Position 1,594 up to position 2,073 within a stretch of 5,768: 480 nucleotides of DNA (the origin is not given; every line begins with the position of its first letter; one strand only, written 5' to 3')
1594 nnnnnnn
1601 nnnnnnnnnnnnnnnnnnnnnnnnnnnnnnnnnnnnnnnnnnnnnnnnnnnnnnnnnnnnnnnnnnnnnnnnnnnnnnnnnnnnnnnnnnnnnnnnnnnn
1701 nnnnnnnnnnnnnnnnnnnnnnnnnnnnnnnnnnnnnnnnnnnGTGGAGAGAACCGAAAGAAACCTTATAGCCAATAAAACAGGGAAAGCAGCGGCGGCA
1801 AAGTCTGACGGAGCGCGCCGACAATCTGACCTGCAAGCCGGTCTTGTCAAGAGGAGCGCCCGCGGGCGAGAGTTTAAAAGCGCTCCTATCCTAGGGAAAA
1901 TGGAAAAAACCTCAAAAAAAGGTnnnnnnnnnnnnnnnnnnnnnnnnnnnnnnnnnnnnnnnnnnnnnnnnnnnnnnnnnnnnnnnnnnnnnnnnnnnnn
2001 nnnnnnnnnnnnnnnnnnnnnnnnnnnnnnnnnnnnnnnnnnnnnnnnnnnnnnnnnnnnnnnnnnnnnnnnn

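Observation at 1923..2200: Moron-like autonomous unit: near-consensus promoter, 59-aa orphan gene, strong terminator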

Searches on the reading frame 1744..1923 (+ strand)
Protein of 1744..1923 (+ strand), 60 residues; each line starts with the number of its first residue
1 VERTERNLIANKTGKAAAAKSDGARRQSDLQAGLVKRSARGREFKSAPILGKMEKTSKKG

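Call 5: search_protein_families(library=pfam, max_evalue=1, proteins=[window:1744-1923:+])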
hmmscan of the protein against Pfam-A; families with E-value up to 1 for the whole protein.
window:1744-1923:+ (60 aa): 0 families

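Call 8: search_protein_families(library=phrogs, max_evalue=1, proteins=[window:1744-1923:+])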
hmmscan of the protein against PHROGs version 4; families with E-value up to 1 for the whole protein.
window:1744-1923:+ (60 aa): 0 families
